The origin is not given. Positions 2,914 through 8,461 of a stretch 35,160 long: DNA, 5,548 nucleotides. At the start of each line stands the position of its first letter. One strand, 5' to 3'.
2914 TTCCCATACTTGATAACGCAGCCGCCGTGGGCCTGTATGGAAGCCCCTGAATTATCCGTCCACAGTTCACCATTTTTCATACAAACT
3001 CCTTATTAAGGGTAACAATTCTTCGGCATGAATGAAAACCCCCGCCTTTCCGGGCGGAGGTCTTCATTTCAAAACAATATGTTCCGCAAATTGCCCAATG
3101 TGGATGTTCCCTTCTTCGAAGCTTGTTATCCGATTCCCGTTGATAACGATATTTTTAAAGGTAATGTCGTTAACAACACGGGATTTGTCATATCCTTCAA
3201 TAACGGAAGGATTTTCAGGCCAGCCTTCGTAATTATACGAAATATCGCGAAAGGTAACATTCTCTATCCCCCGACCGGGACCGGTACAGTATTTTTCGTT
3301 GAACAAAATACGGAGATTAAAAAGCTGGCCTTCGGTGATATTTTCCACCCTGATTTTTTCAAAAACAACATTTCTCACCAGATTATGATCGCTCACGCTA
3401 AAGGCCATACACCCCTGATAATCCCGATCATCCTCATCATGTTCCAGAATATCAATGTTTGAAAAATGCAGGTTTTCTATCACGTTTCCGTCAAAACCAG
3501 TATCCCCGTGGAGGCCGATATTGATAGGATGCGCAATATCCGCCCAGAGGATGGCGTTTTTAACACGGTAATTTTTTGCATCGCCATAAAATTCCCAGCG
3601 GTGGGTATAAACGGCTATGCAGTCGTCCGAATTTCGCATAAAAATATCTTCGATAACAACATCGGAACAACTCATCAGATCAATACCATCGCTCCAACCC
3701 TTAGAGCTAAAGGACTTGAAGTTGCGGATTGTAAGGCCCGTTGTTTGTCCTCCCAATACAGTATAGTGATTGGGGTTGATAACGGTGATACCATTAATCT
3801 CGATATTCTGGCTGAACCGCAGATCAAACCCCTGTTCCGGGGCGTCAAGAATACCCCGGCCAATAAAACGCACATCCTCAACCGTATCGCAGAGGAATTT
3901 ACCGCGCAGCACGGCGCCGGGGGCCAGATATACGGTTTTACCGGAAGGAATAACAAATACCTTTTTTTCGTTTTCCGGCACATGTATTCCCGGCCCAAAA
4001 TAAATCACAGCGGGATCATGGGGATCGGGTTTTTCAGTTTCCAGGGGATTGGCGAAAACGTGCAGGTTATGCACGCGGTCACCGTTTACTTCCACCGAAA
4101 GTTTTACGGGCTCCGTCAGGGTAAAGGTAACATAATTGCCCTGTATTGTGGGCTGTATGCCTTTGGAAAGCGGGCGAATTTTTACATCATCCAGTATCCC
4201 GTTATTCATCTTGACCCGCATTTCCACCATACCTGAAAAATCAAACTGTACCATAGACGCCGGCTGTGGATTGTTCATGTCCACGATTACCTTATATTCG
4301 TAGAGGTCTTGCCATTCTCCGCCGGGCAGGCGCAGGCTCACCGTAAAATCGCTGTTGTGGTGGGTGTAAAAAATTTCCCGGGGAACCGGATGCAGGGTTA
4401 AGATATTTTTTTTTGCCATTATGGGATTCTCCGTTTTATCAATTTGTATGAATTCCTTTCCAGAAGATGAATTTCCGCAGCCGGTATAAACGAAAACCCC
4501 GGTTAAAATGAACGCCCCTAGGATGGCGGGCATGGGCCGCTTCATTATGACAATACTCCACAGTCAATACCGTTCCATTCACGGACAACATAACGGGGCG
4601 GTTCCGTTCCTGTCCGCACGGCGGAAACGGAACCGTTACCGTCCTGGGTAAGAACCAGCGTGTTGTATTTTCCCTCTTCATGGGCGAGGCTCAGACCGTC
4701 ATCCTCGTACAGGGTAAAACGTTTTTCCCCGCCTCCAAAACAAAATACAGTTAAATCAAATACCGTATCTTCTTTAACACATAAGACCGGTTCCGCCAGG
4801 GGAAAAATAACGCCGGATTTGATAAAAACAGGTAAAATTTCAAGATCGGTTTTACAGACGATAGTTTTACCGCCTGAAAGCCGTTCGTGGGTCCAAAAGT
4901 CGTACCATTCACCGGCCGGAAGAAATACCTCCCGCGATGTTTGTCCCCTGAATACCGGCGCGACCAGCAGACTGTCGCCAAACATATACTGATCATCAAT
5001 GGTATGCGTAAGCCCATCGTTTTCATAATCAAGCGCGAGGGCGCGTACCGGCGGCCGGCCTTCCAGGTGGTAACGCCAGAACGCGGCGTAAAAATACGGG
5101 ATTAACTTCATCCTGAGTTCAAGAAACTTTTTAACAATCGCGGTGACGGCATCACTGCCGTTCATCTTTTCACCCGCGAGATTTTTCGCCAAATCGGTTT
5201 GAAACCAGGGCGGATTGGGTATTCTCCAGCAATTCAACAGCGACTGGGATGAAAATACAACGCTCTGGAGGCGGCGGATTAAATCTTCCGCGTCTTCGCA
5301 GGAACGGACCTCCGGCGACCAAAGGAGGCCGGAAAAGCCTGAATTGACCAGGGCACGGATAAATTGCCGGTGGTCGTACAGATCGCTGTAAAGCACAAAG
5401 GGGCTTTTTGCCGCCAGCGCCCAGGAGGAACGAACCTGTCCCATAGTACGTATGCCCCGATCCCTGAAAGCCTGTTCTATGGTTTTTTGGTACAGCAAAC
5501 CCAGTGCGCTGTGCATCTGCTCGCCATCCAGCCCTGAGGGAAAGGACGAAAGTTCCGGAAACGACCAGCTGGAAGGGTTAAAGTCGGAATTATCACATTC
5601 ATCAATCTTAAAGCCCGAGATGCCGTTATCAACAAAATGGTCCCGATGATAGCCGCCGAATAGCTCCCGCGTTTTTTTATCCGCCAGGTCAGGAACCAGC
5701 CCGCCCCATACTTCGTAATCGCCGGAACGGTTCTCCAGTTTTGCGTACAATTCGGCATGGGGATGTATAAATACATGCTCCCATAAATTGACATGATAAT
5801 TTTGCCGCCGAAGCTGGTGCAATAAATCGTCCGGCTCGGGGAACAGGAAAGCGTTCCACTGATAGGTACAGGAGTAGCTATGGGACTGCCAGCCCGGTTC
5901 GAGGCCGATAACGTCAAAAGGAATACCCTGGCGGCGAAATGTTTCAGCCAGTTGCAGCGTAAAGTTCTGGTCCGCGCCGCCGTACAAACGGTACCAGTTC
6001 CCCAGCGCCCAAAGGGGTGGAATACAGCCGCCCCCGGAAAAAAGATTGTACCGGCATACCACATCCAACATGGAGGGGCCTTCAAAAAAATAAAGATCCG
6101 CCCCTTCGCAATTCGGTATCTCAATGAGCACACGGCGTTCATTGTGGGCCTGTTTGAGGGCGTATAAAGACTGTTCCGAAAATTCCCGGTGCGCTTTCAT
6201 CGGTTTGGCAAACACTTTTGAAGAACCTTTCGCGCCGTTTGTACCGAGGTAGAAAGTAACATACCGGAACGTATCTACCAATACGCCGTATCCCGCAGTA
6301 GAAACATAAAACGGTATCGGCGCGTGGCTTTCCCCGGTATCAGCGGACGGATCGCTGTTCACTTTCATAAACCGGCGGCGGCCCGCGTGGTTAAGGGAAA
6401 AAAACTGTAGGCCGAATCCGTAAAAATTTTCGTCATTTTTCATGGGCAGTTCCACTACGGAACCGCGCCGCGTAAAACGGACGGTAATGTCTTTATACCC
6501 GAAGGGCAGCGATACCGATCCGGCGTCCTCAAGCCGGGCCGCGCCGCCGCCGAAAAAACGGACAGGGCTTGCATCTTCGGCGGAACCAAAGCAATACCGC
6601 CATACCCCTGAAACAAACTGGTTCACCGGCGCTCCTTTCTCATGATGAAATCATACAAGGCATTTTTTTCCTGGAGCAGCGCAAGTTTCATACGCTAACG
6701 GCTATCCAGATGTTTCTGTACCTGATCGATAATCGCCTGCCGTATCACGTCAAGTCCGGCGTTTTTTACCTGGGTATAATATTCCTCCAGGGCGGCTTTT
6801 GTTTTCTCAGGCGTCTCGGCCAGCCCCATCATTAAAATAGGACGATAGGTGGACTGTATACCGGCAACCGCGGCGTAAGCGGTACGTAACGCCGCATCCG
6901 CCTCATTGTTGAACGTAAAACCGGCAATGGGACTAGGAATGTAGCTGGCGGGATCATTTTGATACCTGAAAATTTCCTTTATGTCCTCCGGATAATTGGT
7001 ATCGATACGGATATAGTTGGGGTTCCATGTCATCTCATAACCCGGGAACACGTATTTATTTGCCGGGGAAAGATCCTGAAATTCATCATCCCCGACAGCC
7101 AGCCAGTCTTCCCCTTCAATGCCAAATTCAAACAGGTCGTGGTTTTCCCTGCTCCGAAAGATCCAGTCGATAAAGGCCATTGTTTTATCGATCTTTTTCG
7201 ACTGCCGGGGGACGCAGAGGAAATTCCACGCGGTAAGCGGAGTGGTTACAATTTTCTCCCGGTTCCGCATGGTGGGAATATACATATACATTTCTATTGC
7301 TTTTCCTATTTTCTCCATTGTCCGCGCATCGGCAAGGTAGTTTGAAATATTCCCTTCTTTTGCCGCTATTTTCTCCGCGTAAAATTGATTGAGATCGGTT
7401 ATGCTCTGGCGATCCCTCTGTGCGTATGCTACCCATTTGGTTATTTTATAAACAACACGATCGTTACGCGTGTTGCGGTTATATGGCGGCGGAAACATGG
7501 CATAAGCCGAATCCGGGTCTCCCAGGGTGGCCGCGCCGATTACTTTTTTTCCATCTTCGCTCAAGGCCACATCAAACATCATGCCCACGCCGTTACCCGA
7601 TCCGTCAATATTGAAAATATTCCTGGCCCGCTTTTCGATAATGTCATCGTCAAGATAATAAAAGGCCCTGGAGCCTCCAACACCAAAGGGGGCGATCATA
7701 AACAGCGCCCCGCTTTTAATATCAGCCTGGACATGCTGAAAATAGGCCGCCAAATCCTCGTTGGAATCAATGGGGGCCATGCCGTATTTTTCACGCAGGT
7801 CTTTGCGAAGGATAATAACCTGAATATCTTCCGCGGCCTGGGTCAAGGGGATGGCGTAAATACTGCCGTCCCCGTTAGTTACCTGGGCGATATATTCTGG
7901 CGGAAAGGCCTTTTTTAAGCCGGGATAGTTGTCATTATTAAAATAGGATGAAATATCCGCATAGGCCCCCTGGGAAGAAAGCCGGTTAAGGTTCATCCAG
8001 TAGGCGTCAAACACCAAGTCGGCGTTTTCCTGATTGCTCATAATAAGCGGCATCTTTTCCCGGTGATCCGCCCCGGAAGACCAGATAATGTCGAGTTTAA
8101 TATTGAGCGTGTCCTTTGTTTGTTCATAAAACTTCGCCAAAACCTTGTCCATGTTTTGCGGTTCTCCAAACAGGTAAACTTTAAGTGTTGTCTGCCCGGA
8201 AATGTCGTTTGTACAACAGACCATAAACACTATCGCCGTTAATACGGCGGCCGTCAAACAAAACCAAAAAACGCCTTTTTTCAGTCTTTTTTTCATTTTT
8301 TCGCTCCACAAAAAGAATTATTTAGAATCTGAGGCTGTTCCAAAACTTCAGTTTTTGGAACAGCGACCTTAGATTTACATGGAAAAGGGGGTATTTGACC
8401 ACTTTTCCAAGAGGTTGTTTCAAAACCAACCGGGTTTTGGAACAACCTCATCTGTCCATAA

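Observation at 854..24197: Sixteen-gene, single-strand polysaccharide-utilisation locus of non-Sus design in a spirochaete-like genome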

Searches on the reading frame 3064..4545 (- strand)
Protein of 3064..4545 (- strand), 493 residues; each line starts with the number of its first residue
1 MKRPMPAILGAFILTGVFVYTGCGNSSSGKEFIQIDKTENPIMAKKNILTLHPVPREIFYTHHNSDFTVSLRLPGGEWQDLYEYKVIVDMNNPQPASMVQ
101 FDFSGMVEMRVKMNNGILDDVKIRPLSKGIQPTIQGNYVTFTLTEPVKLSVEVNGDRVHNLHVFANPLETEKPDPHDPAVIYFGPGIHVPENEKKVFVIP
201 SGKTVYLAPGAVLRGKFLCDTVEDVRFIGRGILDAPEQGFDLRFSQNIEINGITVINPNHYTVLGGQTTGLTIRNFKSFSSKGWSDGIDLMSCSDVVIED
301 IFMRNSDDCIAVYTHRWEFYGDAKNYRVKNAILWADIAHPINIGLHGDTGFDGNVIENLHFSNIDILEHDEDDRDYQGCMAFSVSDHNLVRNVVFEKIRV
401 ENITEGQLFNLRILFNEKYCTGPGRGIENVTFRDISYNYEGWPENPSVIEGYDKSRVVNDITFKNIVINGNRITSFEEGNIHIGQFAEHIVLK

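Call 5: search_protein_families(library=pfam, proteins=[window:3064-4545:-], max_evalue=0.01)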
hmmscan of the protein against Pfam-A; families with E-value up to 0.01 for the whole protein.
window:3064-4545:- (493 aa): 1 family
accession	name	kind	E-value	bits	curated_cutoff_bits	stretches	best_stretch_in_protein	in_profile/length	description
PF00295.23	Glyco_hydro_28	-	3.3e-12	46.6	22.9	1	240-471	94-309/324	Glycosyl hydrolases family 28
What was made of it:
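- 3064..4545 (-): g3: lipoprotein beta-helix hydrolase, clan GH-N (between GH28 and GH49). Pfam GH28 scores 46.6 bits against a cut-off of 22.9 (call 5).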

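Call 12: search_solved_structures(query=window:3064-4545:-, max_evalue=0.01)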
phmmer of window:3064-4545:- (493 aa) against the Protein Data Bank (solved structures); distinct sequences matched with E-value up to 0.01: 2.
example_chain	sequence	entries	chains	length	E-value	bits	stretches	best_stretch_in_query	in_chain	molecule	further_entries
6nzs_A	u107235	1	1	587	1.6e-08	37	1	179-245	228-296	Dextranase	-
3wwg_A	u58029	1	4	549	0.0095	17.9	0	179-236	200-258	Isopullulanase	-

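Call 29: search_protein_families(library=ncbifam, proteins=[window:3064-4545:-], max_evalue=0.01)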
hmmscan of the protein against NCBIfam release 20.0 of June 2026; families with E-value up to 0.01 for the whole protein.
window:3064-4545:- (493 aa): 4 families
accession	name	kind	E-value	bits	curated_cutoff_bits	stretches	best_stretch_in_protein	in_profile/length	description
NF049898.1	RhamgalacuronBT4146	equivalog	6.6e-07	28.4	500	1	238-312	133-205/445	rhamnogalacturonidase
NF051860.1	PolglcturonPglAAgro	equivalog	0.00014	20.7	600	1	242-324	232-316/502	polygalacturonase PglA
NF051861.1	PolglcturonPglBAgro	equivalog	0.00085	18.2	600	1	246-402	134-282/437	polygalacturonase PglB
NF049899.1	RhamgalacuronBT4153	equivalog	0.0036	16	650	1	245-313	190-263/432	rhamnogalacturonidase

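Call 74: search_solved_structures(query=A6, max_evalue=1, show_alignments=2)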
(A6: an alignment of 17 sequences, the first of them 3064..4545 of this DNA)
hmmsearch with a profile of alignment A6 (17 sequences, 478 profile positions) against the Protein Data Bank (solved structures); distinct sequences matched with E-value up to 1: 11.
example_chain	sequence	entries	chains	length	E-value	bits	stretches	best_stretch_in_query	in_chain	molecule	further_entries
3wwg_A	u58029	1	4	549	3.2e-12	49.1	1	65-214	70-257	Isopullulanase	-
3jur_A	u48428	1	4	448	8.5e-06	27.9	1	205-445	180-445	Exo-poly-alpha-D-galacturonosidase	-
1ogm_X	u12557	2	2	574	0.00016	23.7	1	77-215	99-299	DEXTRANASE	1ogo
7xks_A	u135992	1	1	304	0.00024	23.1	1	183-277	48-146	Pectate lyase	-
5olp_A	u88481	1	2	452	0.0017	20.3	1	199-307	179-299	Pectate lyase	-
1hg8_A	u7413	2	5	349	0.0042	19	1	209-380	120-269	ENDOPOLYGALACTURONASE | Endo-polygalacturonase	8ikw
4c2l_A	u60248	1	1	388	0.013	17.4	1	221-377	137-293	ENDO-XYLOGALACTURONAN HYDROLASE A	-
1bhe_A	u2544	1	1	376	0.04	15.8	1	217-320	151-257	POLYGALACTURONASE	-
1nhc_A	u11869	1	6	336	0.15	13.9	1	258-298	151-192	Polygalacturonase I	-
1k5c_A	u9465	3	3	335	0.36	12.7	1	258-288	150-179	ENDOPOLYGALACTURONASE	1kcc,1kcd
2iq7_A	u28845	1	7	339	0.84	11.4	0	243-298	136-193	endopolygalacturonase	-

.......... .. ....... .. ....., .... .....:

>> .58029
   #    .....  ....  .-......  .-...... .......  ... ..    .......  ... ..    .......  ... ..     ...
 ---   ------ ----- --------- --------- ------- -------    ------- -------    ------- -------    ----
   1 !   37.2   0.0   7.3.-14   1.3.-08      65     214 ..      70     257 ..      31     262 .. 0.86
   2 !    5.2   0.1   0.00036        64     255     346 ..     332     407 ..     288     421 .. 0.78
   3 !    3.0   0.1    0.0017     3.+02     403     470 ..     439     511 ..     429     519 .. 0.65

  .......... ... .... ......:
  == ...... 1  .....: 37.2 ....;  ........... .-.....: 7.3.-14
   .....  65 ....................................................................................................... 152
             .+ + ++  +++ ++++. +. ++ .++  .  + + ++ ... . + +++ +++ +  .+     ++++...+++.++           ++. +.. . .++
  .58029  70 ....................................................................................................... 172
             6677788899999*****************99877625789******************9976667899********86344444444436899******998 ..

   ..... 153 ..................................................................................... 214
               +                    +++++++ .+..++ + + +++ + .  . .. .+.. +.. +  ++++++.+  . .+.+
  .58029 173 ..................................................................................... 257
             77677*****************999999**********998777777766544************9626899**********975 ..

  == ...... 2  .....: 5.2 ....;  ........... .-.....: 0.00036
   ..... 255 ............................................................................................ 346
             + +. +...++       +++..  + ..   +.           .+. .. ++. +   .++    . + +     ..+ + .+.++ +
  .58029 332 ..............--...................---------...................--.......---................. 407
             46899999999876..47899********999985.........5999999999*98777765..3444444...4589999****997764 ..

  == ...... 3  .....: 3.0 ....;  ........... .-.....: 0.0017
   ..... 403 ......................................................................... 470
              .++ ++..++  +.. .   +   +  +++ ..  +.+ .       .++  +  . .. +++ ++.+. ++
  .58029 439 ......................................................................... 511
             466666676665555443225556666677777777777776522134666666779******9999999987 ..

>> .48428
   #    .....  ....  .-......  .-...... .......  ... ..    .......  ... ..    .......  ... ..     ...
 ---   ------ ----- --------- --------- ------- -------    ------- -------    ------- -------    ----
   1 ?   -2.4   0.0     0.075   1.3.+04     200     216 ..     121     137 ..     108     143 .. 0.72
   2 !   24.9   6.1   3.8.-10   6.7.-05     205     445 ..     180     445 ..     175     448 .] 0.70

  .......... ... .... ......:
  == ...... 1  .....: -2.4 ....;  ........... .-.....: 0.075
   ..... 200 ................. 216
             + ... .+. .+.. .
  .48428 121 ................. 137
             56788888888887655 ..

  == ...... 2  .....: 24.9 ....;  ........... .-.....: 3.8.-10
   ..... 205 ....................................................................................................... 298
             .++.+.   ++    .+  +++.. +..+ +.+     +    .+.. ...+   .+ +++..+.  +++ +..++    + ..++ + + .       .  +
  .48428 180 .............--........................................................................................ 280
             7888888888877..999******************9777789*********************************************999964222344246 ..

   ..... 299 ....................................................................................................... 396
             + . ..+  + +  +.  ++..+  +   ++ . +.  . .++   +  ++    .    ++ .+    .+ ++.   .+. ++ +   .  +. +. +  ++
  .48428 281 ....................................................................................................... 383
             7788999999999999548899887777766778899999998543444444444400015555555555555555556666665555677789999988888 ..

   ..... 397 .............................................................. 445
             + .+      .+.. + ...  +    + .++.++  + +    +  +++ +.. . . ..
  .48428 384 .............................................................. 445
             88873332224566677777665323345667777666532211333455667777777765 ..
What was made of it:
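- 3064..4545 (-): A family profile hits GH49 isopullulanase 3wwg at 3e-12 (N-terminal part) and GH28 exo-polygalacturonosidase 3jur at 8.5e-6 (catalytic helix) (call 74).
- On GH28: However, the best profile hit is GH49 isopullulanase at 3e-12, while GH28 3jur scores only 8.5e-6 (call 74).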

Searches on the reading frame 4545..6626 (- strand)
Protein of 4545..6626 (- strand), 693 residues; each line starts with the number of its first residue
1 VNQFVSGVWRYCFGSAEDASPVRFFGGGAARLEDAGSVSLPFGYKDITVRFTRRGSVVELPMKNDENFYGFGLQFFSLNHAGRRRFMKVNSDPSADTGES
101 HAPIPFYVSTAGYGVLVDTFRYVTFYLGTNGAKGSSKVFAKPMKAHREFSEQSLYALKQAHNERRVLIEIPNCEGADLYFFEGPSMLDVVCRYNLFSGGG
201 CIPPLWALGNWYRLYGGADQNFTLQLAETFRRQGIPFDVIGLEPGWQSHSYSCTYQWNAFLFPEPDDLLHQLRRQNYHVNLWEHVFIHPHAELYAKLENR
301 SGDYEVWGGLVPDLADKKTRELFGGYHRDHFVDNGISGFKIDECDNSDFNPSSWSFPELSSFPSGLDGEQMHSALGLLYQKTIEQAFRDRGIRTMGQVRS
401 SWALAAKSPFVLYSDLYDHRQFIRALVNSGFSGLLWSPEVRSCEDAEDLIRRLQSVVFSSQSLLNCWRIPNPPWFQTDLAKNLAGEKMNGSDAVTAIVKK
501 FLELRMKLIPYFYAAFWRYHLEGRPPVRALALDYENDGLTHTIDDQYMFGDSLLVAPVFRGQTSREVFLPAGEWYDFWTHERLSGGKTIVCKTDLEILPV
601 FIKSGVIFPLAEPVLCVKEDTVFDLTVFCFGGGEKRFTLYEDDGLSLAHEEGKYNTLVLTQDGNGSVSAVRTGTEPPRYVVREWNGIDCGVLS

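Call 5: search_protein_families(library=pfam, proteins=[window:4545-6626:-], max_evalue=0.01)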
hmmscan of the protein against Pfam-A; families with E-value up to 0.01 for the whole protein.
window:4545-6626:- (693 aa): 4 families
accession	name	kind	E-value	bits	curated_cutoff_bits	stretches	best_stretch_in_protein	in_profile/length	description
PF01055.32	Glyco_hydro_31_2nd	-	2.7e-33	116.1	23.5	1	202-514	3-327/328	Glycosyl hydrolases family 31 TIM-barrel domain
PF21365.3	Glyco_hydro_31_3rd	-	3.6e-26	91.9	24.4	1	523-607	1-86/87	Glycosyl hydrolase family 31 C-terminal domain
PF13802.12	Gal_mutarotas_2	-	1.5e-09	38.9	27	1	58-125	110-183/184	Glycosyl hydrolase 31 N-terminal galactose mutarotase-like domain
PF17137.9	DUF5110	-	2.3e-09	37.6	27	1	625-669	4-45/71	Domain of unknown function (DUF5110)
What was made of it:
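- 4545..6626 (-): g4: cytoplasmic GH31, closest to the Pedobacter GH31 alpha-galactosidases. Four GH31 Pfam domains (call 5).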

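Call 15: search_solved_structures(query=window:4545-6626:-, max_evalue=0.001)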
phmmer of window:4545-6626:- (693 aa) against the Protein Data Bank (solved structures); distinct sequences matched with E-value up to 0.001: 69 (the best 60 are shown).
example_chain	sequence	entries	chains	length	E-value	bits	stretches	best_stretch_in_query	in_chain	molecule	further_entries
4xpo_A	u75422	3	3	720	1.3e-130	440.1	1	4-668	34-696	Alpha-glucosidase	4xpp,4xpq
4xpr_A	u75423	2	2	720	1.6e-129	436.6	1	4-668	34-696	Alpha-glucosidase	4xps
5f7c_A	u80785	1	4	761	7.4e-41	143.4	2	492-619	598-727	Alpha-glucosidase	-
2xvg_A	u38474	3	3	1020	2.3e-36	128.6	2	490-663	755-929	ALPHA XYLOSIDASE | ALPHA-XYLOSIDASE, PUTATIVE, XYL31A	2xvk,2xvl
6jr8_A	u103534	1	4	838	1.9e-35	125.5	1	496-661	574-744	Candidate alpha-glycosidase Glycoside hydrolase family 31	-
2g3m_A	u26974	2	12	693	3.5e-35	124.6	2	496-623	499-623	Alpha-glucosidase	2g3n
6jr6_A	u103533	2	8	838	1.3e-34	122.8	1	496-661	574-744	Candidate alpha-glycosidase Glycoside hydrolase family 31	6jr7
8t7z_A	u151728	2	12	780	6.8e-34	120.4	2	177-654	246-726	Alpha-glucosidase yicI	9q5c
5jou_A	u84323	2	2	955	1.1e-33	119.7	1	176-662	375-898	Alpha-xylosidase BoGH31A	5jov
1we5_A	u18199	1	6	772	1.1e-32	116.3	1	176-611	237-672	Putative family 31 glucosidase yicI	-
2f2h_A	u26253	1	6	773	1.1e-32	116.3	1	176-611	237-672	Putative family 31 glucosidase yicI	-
1xsi_A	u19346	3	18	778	1.3e-32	116.2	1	176-611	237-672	Putative family 31 glucosidase yicI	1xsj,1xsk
5i0d_A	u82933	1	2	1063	2.3e-32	115.3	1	489-611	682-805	Lmo2446 protein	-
5f7u_A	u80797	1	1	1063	2.4e-32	115.3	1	489-611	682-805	Cycloalternan-forming enzyme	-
4kmq_A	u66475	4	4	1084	2.5e-32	115.2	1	489-611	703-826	Lmo2446 protein | Alpha-xylosidase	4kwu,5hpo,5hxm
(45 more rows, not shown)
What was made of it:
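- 4545..6626 (-): PDB 4xpo and 4xpr match at 1e-130 over residues 4-668 (call 15).
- On GH31: 4xpo matches at 1.3e-130 (call 15).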

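Call 29: search_protein_families(library=ncbifam, proteins=[window:4545-6626:-], max_evalue=0.01)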
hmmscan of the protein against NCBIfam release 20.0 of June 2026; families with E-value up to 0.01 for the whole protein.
window:4545-6626:- (693 aa): 3 families
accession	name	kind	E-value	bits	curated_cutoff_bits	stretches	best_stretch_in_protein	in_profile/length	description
NF007940.0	PRK10658.1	equivalog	9.9e-50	169.7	606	3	494-612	554-672/771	alpha-xylosidase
NF040948.1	alpha_gluc_MalA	equivalog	8.8e-40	136.6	800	2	494-620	495-618/627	alpha-glucosidase MalA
NF007746.0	PRK10426.1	equivalog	1.9e-24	86.1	553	1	493-605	554-667/683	alpha-glucosidase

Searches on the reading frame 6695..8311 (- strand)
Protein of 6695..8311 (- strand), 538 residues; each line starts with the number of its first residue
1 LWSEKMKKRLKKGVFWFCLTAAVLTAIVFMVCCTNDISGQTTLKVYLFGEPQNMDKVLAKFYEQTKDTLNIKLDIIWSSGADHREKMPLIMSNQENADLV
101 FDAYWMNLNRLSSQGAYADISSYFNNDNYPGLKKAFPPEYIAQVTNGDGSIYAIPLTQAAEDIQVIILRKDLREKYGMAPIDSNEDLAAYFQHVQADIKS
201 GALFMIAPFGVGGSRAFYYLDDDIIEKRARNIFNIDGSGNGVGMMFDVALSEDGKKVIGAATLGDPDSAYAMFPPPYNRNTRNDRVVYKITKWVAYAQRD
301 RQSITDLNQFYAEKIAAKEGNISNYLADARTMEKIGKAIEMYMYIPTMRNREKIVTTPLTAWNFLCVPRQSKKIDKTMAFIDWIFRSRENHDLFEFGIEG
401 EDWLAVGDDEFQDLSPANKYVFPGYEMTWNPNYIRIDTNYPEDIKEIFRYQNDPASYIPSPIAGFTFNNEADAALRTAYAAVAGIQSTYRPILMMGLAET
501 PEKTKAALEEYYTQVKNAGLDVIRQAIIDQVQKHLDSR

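Call 5: search_protein_families(library=pfam, proteins=[window:6695-8311:-], max_evalue=0.01)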
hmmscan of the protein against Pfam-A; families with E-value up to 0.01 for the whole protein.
window:6695-8311:- (538 aa): 2 families
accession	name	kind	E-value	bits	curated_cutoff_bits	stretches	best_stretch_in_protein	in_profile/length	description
PF01547.30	SBP_bac_1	-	7e-09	36.5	26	1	56-259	12-212/307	Bacterial extracellular solute-binding protein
PF12010.13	DUF3502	-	2.6e-06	28.2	24.4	1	461-534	1-67/69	Domain of unknown function (DUF3502)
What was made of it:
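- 6695..8296 (-): g5: lipoprotein solute-binding protein of the ABC importer. Pfam SBP_bac_1 and DUF3502 (call 5).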
